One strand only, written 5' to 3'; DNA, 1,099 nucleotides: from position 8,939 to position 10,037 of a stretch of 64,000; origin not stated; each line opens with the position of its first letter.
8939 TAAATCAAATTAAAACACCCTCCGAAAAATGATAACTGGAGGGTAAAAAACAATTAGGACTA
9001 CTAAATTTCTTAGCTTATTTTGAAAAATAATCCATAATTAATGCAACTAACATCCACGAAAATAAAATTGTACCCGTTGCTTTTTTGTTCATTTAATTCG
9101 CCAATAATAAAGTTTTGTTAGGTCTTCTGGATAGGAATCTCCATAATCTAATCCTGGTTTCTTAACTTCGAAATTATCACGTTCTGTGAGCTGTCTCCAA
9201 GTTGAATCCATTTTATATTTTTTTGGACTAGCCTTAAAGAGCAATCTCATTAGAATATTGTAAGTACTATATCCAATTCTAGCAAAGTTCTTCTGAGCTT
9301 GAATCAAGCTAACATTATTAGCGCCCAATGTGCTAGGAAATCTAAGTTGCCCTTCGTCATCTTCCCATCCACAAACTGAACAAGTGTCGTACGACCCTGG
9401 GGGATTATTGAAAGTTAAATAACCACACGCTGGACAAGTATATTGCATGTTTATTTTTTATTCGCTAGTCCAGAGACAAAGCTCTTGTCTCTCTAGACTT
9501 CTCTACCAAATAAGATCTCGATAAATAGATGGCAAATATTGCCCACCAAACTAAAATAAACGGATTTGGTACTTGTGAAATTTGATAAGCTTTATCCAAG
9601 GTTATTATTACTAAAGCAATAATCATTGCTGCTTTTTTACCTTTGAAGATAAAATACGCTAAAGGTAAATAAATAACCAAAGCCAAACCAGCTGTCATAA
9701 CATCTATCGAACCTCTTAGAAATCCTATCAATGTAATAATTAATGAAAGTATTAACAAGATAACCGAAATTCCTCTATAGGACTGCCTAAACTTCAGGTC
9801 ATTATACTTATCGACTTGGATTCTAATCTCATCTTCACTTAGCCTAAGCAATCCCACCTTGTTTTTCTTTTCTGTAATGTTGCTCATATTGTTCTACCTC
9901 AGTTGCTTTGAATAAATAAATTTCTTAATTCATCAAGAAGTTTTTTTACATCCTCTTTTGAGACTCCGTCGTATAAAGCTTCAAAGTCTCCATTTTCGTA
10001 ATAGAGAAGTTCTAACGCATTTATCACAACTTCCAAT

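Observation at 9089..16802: RHS polymorphic toxin locus with an unclassified C-terminal tip and three small downstream genes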

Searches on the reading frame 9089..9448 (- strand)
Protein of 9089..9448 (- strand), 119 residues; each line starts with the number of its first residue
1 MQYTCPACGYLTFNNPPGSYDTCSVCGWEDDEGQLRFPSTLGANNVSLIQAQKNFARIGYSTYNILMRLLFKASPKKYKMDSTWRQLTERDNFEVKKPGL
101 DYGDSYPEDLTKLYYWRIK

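Call 3: search_protein_families(library=pfam, proteins=[window:9089-9448:-], max_evalue=0.1)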
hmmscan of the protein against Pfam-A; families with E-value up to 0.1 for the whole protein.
window:9089-9448:- (119 aa): 4 families
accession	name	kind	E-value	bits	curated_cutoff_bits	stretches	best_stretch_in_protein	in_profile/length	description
PF14206.11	Cys_rich_CPCC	-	6.4e-22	77.6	24.5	1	3-62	1-61/75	Cysteine-rich CPCC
PF21349.2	RUBY_RBDX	-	0.032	14.1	26.5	1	3-29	1-25/30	Rubrerythrin, rubredoxin-like domain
PF08271.17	Zn_Ribbon_TF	-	0.038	14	29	1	3-28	1-27/43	TFIIB zinc-binding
PF05191.20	ADK_lid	-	0.04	14.2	26.6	0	4-27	3-28/36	Adenylate kinase, active site lid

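Call 4: search_protein_families(library=ncbifam, proteins=[window:9089-9448:-], max_evalue=0.1)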
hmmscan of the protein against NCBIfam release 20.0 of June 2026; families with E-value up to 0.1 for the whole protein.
window:9089-9448:- (119 aa): 1 family
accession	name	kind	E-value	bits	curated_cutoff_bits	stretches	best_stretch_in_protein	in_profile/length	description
NF041910.1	HVO_0416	equivalog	0.026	14.4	80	1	4-29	36-57/58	HVO_0416 family zinc finger protein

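Call 81: search_dna_similar(query=window:9089-9448:-, collection=plasmids, mode=protein, max_evalue=0.001, max_rows=25)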
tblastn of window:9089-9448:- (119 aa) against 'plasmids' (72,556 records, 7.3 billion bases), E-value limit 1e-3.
Records with a match: 63; places in all: 64; records where one place covers at least 80% of the query: 11.
Best place of each record, by identity: <60% 63.
By first word of the organism name: Escherichia 21; Streptomyces 11; Priestia 9; Bacillus 3; Peribacillus 2; Hymenobacter 2; Vibrio 2; Clostridium 2; Rhodococcus 1; Metabacillus 1; and 9 more.
By predicted mobility (MOB-suite, as given by PLSDB): non-mobilizable 30; conjugative 24; mobilizable 9.
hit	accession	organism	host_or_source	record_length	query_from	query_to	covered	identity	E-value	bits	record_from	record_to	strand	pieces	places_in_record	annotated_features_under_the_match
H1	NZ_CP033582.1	Streptomyces sp. ADI95-16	-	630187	1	119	100%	40.5%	5e-18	85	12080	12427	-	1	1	CPCC family cysteine-rich protein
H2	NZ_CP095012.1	Streptomyces sp. 2P-4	cell culture,mudflats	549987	1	119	100%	38.8%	3e-17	82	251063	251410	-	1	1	none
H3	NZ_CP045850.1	Streptomyces clavuligerus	pure culture single spore ...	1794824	3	117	97%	38.1%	1e-13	72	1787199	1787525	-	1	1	none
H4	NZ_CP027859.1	Streptomyces clavuligerus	Cell culture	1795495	3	117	97%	38.1%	1e-13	72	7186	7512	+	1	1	none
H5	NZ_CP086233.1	Streptomyces clavuligerus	whole organism,soil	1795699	3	117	97%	38.1%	1e-13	72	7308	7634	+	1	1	none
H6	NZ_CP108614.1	Streptomyces sp. NBC_01166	-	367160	5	116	94%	37.7%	3e-10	63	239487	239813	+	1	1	CPCC family cysteine-rich protein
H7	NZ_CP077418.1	Rhodococcus qingshengii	pure culture,oil-contaminated water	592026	3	117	97%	36.1%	1e-13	73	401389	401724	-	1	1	CPCC family cysteine-rich protein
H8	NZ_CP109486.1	Streptomyces sp. NBC_01445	-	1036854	3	116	96%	35.8%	3e-13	71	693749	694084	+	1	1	record has no annotation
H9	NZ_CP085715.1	Peribacillus asahii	single cell,soil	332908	1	90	76%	42.4%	2e-10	64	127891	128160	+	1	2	CPCC family cysteine-rich protein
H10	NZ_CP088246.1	Metabacillus sp. B2-18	single cell,human skin swab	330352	1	89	75%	42.9%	2e-10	64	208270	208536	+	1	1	CPCC family cysteine-rich protein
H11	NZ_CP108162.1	Streptomyces sp. NBC_00158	-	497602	5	116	94%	33.9%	2e-8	57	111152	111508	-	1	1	CPCC family cysteine-rich protein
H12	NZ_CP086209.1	Priestia sp. J2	single cell,Peanut field soil,Peanut ...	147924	3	87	71%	44.3%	1e-12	70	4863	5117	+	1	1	CPCC family cysteine-rich protein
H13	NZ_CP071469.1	Priestia megaterium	whole organism,Hypersaline environment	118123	3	87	71%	44.3%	2e-12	69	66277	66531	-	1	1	CPCC family cysteine-rich protein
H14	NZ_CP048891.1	Priestia megaterium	culture,agricultural soil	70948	3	87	71%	44.3%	2e-12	69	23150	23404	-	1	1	CPCC family cysteine-rich protein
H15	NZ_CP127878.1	Priestia megaterium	Single bacterial isolate,soil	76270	3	87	71%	44.3%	2e-12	69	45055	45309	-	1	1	CPCC family cysteine-rich protein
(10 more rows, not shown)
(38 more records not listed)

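Call 82: get_annotated_region(hit=H9, flank=6000)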
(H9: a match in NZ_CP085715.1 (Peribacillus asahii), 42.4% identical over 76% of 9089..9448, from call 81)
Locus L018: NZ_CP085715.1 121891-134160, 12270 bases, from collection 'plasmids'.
description: Peribacillus asahii strain CK1 plasmid unnamed1, complete sequence
organism: Peribacillus asahii (NCBI taxid 228899)
taxonomy: Bacteria; Bacillota; Bacilli; Bacillales; Bacillaceae; Peribacillus; Peribacillus asahii
host: -; source: single cell,soil; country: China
typing (MOB-suite, as given by PLSDB): non-mobilizable
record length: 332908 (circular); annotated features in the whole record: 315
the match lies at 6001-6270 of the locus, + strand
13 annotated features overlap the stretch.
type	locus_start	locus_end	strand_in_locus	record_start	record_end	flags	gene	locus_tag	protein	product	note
CDS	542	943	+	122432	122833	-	-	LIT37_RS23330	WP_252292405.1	BlaI/MecI/CopY family transcriptional regulator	GO:0045892 - negative regulation of DNA-templated transcription [Evidence IEA]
CDS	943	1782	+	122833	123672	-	-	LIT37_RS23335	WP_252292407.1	M56 family metallopeptidase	-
CDS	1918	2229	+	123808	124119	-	-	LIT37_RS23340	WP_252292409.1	hypothetical protein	-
CDS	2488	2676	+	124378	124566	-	-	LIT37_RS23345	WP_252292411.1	hypothetical protein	-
CDS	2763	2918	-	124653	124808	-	-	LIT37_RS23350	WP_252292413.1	hypothetical protein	-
CDS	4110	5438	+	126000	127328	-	ltrA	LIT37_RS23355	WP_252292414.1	group II intron reverse transcriptase/maturase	GO:0000373 - Group II intron splicing [Evidence IEA]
CDS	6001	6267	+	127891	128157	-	-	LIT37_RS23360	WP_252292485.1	CPCC family cysteine-rich protein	-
CDS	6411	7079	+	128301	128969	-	-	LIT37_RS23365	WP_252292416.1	hypothetical protein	-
CDS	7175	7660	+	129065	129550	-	-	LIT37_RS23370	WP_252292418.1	hypothetical protein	-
CDS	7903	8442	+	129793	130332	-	-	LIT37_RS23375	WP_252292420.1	RNA polymerase sigma factor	GO:0006352 - DNA-templated transcription initiation [Evidence IEA]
CDS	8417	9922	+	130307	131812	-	-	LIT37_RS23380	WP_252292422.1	DUF4179 domain-containing protein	-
CDS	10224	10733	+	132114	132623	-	-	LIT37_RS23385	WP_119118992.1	sigma-70 family RNA polymerase sigma factor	GO:0006352 - DNA-templated transcription initiation [Evidence IEA]; GO:0006355 - regulation of DNA-templated ...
CDS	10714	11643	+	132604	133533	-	-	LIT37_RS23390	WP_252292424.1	anti sigma factor C-terminal domain-containing protein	-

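Call 83: get_annotated_region(hit=H1, flank=6000)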
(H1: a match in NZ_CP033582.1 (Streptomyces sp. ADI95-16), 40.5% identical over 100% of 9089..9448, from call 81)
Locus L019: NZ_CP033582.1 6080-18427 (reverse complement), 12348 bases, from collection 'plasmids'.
description: Streptomyces sp. ADI95-16 plasmid pADI95-16a, complete sequence
organism: Streptomyces sp. ADI95-16 (NCBI taxid 1522758)
taxonomy: Bacteria; Actinomycetota; Actinomycetes; Kitasatosporales; Streptomycetaceae; Streptomyces; Streptomyces sp. ADI95-16
host: -; source: -; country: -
typing (MOB-suite, as given by PLSDB): non-mobilizable
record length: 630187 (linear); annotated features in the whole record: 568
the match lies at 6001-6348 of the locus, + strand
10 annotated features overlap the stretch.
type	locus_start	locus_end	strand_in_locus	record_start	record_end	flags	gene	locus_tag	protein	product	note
CDS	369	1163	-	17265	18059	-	istB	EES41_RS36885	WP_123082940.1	IS21-like element helper ATPase IstB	-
CDS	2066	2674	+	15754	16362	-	-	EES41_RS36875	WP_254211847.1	hypothetical protein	-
CDS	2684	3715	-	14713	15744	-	-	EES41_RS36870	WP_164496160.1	hypothetical protein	-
CDS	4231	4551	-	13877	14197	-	-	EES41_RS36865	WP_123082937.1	helix-turn-helix transcriptional regulator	-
CDS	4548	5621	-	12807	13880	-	-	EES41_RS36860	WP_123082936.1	tyrosine-type recombinase/integrase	GO:0015074 - DNA integration [Evidence IEA]; GO:0006310 - DNA recombination [Evidence IEA]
CDS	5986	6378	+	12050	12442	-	-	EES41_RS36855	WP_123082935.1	CPCC family cysteine-rich protein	-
CDS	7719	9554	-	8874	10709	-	-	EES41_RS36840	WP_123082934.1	hypothetical protein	-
CDS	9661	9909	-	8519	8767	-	-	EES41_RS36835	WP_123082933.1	hypothetical protein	-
CDS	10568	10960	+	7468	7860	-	-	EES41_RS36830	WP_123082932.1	hypothetical protein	-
CDS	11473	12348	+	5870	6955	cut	-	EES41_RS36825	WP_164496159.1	lytic polysaccharide monooxygenase auxiliary activity family 9 protein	-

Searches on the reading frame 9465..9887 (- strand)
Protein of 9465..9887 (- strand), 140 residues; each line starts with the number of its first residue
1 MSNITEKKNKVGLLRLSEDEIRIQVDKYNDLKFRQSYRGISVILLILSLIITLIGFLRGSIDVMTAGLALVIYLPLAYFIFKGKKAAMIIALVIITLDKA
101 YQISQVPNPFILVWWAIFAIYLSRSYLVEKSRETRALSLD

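Call 3: search_protein_families(library=pfam, proteins=[window:9465-9887:-], max_evalue=0.1)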
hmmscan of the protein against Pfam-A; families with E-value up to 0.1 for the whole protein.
window:9465-9887:- (140 aa): 0 families

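Call 4: search_protein_families(library=ncbifam, proteins=[window:9465-9887:-], max_evalue=0.1)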
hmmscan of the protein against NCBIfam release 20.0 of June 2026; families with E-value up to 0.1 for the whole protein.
window:9465-9887:- (140 aa): 0 families

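Call 61: search_protein_families(library=ncbifam, proteins=[window:9465-9887:-], max_evalue=10)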
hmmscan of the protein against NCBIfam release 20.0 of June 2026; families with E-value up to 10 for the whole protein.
window:9465-9887:- (140 aa): 1 family
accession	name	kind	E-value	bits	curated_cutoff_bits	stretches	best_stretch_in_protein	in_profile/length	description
NF033232.1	small_YtzI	equivalog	2.4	7.6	33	1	87-102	13-28/41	YtzI protein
